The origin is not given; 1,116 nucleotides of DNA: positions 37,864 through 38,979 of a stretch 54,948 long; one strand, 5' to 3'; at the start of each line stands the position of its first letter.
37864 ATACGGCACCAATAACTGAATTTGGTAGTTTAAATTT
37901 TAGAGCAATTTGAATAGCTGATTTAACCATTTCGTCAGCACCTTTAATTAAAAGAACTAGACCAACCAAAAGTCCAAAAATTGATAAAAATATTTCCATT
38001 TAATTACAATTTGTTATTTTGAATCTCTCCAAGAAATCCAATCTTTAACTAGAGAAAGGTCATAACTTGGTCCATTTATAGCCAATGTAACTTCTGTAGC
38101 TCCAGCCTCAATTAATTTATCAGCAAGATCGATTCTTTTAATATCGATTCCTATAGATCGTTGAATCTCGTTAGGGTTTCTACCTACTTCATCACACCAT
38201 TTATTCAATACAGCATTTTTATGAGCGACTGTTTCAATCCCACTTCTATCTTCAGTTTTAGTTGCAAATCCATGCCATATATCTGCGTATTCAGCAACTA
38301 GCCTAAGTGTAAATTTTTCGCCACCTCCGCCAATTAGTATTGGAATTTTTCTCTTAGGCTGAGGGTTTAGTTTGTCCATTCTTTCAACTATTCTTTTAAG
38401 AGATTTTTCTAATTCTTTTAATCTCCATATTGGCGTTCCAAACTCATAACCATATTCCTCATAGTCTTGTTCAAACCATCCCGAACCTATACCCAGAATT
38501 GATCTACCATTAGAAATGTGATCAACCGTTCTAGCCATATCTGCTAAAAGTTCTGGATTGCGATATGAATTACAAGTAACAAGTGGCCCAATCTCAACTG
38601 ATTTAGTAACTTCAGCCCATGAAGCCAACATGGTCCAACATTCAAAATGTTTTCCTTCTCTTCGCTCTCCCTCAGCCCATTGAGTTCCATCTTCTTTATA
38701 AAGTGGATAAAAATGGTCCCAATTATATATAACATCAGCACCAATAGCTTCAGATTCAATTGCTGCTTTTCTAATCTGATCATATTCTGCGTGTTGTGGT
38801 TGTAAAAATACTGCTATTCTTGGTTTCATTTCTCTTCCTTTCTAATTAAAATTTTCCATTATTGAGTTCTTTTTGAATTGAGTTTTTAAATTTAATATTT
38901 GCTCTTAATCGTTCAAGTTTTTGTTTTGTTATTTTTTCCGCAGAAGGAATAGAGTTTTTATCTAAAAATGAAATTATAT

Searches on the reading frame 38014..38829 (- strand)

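Call 19: search_protein_families(library=ncbifam, proteins=[window:38014-38829:-])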
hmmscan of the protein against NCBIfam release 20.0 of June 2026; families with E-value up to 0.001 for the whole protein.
window:38014-38829:- (271 aa): 19 families
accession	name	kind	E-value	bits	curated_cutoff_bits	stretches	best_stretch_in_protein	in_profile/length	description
TIGR03856.1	F420_MSMEG_2906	subfamily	2e-106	355.1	243.7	1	4-269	2-249/249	LLM class F420-dependent oxidoreductase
TIGR03560.1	F420_Rv1855c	subfamily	3.1e-51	174.4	231.4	2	6-151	3-138/227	TIGR03560 family F420-dependent LLM class oxidoreductase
TIGR03619.1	F420_Rv2161c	subfamily_domain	2.9e-28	99.1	166.9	1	23-249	4-245/247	TIGR03619 family F420-dependent LLM class oxidoreductase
TIGR03621.1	F420_MSMEG_2516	subfamily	3.7e-25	88.7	213.15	1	67-196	45-183/295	TIGR03621 family F420-dependent LLM class oxidoreductase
NF002619.0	PRK02271.1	equivalog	2e-14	53.7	276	1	63-183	41-172/329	5,10-methylenetetrahydromethanopterin reductase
TIGR03571.1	lucif_BA3436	subfamily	2.3e-13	50.1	303.9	1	58-215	63-225/304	TIGR03571 family LLM class oxidoreductase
TIGR03559.1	F420_Rv3520c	subfamily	2.4e-13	49.8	335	1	61-154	37-130/325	LLM class F420-dependent oxidoreductase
TIGR03555.1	F420_mer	equivalog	9.9e-12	44.9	348.7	1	64-149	40-124/325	5,10-methylenetetrahydromethanopterin reductase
TIGR03557.1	F420_G6P_family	subfamily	1.2e-10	41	210.4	1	18-117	14-103/316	TIGR03557 family F420-dependent LLM class oxidoreductase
TIGR03564.1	F420_MSMEG_4879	subfamily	5.3e-10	39.4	234.25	1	62-150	24-112/265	TIGR03564 family F420-dependent LLM class oxidoreductase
TIGR03617.1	F420_MSMEG_2256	subfamily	6.4e-09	35.1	278.15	1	66-148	23-105/318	TIGR03617 family F420-dependent LLM class oxidoreductase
TIGR03612.1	RutA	equivalog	2.2e-08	34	498.3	1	61-189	64-208/355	pyrimidine utilization protein A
TIGR04021.1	LLM_DMSO2_sfnG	equivalog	4.9e-08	32.7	382.95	1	63-130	62-128/350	dimethylsulfone monooxygenase SfnG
TIGR04024.1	F420_NP1902A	hypoth_equivalog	9.2e-07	27.9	345.4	1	63-148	41-126/330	TIGR04024 family LLM class F420-dependent oxidoreductase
TIGR03860.1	FMN_nitrolo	subfamily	2.9e-06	26.4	279.7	1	15-122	27-130/422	NtaA/DmoA family FMN-dependent monooxygenase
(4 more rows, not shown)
